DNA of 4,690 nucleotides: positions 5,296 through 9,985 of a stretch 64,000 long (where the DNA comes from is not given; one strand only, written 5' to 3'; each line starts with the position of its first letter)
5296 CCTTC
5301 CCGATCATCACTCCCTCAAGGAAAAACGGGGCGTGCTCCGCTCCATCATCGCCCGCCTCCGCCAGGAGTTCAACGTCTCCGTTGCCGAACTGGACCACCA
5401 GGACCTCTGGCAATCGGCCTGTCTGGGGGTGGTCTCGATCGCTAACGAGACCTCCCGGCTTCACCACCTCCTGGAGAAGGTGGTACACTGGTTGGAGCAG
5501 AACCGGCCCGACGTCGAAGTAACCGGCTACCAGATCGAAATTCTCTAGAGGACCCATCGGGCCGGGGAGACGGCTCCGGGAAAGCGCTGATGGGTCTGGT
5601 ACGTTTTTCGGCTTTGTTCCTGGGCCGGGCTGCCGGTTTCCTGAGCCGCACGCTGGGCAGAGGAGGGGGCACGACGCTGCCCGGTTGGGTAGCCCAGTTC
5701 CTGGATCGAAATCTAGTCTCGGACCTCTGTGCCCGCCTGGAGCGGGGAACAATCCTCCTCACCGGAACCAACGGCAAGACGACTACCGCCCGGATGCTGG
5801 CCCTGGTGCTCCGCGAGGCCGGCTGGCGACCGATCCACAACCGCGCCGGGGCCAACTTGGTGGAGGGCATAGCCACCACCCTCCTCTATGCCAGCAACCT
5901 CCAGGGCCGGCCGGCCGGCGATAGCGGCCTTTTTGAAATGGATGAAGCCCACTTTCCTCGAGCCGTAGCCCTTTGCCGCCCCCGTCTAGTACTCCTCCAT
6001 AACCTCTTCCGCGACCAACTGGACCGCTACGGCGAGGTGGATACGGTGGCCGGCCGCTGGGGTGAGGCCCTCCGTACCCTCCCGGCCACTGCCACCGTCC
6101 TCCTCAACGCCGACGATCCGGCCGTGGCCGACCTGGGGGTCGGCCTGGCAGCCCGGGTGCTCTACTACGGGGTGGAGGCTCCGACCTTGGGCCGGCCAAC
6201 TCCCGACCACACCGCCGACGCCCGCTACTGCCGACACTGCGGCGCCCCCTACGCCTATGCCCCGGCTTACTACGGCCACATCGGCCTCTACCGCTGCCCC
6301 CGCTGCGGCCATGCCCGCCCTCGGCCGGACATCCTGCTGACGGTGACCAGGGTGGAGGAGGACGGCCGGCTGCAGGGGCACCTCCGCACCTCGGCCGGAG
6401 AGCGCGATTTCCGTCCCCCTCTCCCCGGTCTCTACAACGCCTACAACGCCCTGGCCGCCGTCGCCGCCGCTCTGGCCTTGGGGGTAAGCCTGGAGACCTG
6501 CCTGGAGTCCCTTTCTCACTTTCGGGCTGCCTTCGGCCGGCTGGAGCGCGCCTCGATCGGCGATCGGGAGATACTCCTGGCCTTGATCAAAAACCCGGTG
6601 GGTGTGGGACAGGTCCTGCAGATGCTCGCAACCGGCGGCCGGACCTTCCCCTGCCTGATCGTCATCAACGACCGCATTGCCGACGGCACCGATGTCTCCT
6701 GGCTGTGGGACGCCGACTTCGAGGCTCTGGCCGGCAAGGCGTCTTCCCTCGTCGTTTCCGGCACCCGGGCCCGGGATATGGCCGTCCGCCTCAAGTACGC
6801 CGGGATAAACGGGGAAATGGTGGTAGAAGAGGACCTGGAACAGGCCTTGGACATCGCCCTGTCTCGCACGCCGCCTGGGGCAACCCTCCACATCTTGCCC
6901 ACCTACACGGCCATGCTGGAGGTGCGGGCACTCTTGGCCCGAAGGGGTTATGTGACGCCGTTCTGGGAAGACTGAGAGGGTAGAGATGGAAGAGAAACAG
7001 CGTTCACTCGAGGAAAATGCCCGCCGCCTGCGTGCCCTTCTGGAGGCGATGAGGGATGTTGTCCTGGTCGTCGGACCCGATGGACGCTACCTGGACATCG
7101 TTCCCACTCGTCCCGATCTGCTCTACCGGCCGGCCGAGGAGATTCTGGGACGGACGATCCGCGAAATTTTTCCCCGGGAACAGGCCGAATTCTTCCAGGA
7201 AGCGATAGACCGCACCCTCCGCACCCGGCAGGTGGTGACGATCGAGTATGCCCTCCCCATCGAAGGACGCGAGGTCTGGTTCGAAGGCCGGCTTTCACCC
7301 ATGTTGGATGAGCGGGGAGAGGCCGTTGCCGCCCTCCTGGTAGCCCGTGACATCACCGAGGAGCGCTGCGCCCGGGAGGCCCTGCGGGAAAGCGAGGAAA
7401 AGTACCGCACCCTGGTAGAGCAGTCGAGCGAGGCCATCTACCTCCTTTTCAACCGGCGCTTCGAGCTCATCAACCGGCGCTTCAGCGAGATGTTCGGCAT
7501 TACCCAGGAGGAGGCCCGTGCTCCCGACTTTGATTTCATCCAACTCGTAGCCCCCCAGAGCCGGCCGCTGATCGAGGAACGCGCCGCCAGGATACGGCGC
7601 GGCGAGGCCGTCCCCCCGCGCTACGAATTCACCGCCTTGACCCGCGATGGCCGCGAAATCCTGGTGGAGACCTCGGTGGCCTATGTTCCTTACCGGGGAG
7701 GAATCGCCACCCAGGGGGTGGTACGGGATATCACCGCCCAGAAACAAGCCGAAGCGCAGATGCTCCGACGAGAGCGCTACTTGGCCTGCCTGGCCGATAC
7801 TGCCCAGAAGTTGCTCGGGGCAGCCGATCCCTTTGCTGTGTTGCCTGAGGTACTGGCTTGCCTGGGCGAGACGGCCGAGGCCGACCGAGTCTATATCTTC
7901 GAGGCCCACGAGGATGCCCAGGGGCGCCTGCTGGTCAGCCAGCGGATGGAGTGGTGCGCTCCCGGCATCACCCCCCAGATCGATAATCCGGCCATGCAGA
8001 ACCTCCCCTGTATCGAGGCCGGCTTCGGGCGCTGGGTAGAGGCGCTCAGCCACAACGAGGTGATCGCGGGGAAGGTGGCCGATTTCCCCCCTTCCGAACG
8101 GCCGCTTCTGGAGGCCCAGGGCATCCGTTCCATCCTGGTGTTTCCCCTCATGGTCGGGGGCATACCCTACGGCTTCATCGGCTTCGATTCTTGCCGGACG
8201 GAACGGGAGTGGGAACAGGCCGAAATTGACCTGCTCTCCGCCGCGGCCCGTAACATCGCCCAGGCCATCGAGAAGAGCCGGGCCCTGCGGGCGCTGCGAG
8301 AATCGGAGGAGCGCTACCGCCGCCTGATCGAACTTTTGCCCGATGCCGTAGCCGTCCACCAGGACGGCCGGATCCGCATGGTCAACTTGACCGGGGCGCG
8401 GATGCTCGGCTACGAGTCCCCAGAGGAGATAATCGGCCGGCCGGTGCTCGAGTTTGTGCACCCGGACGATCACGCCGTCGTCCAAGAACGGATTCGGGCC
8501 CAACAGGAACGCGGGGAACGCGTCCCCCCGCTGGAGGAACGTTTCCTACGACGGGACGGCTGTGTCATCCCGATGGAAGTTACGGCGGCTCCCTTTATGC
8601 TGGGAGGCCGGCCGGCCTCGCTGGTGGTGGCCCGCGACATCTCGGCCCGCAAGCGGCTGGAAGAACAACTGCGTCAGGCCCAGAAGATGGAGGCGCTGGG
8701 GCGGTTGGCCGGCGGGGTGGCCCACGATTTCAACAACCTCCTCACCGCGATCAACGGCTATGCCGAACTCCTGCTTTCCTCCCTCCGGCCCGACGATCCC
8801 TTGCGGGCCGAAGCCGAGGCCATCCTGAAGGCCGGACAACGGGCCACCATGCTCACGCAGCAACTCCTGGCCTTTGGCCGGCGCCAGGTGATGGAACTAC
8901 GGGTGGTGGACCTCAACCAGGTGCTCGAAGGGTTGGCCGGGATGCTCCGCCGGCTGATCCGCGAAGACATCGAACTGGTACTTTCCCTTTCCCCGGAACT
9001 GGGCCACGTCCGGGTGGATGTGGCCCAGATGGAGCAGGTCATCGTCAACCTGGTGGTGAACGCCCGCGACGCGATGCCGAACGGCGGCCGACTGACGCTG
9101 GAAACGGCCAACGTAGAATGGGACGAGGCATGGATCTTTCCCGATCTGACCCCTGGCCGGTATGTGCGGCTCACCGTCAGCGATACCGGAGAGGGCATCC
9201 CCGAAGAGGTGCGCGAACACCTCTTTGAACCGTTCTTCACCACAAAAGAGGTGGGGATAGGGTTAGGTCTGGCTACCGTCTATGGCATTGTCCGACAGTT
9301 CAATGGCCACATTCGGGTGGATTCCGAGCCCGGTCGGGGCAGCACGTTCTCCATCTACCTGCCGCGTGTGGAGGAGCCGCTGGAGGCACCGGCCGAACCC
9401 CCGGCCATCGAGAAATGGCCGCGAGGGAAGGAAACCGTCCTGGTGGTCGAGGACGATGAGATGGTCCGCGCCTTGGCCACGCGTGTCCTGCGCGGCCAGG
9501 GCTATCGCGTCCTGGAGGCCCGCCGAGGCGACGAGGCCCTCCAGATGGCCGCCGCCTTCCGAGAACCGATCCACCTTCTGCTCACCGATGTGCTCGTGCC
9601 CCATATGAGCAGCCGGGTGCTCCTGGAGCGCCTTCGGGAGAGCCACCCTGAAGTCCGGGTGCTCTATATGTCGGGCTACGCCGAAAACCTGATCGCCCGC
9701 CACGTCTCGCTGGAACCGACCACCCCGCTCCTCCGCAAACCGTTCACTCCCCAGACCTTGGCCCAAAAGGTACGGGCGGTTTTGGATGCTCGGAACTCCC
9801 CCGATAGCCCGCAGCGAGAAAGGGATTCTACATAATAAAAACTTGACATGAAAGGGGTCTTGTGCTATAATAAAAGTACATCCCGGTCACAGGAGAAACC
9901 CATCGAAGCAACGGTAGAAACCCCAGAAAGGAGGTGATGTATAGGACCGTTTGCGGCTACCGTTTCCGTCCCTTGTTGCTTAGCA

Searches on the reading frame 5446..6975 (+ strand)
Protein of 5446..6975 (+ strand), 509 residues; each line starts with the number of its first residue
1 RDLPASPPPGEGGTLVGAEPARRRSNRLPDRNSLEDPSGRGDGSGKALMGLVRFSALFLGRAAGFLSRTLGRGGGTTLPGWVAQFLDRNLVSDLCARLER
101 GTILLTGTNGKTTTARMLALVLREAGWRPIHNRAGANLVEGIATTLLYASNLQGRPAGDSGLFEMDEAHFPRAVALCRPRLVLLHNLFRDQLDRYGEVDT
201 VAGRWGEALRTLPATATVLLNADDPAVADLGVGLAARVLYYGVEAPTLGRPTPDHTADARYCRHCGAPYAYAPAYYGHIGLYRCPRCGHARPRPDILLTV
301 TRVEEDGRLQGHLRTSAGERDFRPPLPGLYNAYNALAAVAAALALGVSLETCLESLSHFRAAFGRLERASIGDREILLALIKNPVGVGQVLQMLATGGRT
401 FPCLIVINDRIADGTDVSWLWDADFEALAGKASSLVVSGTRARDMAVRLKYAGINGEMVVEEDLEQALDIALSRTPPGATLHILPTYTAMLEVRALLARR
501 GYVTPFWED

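Call 50: search_protein_families(library=pfam, proteins=[window:5446-6975:+], max_evalue=0.0001)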
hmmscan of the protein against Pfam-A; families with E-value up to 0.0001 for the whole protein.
window:5446-6975:+ (509 aa): 2 families
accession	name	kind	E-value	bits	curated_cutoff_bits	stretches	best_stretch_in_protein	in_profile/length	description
PF08353.15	MurT_C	-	4.1e-34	117.3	25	1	380-490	1-110/110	MurT ligase C-terminal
PF08245.18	Mur_ligase_M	-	7.3e-16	59.2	24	1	106-246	2-150/200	Mur ligase middle domain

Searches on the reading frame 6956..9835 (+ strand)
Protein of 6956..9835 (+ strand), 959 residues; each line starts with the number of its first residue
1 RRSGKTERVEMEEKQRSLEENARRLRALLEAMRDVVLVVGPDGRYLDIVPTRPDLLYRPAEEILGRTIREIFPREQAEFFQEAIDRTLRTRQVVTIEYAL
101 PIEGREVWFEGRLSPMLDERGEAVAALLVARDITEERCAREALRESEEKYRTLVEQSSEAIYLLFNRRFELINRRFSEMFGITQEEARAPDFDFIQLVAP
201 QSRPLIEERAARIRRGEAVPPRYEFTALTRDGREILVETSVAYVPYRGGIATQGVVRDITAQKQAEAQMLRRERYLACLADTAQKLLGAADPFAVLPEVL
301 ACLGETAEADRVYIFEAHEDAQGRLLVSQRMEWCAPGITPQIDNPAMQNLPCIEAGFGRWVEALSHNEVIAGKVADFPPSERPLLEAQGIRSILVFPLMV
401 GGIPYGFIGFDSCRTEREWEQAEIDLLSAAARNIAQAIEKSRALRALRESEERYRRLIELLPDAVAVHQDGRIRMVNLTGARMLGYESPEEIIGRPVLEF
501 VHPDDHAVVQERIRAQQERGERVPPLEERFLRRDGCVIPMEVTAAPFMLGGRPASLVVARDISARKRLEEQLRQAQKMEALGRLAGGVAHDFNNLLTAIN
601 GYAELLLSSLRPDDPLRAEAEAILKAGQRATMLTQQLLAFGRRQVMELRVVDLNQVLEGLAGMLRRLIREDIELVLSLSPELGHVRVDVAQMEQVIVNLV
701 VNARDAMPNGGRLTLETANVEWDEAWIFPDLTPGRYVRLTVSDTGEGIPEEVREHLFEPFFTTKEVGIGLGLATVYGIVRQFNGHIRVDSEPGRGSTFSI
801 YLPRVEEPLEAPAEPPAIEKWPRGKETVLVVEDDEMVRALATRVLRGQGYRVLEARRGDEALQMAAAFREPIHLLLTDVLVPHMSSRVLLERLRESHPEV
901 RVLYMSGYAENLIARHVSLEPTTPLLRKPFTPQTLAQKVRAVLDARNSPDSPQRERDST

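Call 50: search_protein_families(library=pfam, proteins=[window:6956-9835:+], max_evalue=0.0001)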
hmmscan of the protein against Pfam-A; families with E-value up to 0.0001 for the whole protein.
window:6956-9835:+ (959 aa): 11 families
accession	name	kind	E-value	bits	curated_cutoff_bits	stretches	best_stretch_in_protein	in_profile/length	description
PF08448.16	PAS_4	-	3.4e-35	121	23.1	2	29-137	1-109/110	PAS fold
PF00989.32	PAS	-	3.7e-33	114.3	22.6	2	452-562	1-113/113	PAS fold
PF13426.13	PAS_9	-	2.1e-30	105.5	27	3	462-563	1-102/103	PAS domain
PF02518.31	HATPase_c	-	1.1e-23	84.2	26.4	1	688-804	2-109/111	Histidine kinase-, DNA gyrase B-, and HSP90-like ATPase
PF13188.13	PAS_8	-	3.2e-21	74.9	21.8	2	452-508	1-56/65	PAS domain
PF08447.18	PAS_3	-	2.4e-19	69.8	25.6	1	481-554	9-83/89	PAS fold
PF00072.30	Response_reg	-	1.6e-14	54.4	30.2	1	828-940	1-111/111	Response regulator receiver domain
PF01590.32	GAF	-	1.3e-12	48.9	22.4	1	295-438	5-133/133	GAF domain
PF00512.31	HisKA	-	4.5e-09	36.7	26.9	1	581-644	2-64/66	His Kinase A (phospho-acceptor) domain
PF13185.12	GAF_2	-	7.9e-09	36.3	28.6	1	299-439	11-136/136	GAF domain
PF13492.12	GAF_3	-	1.1e-05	26.2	27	1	358-439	58-128/129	GAF domain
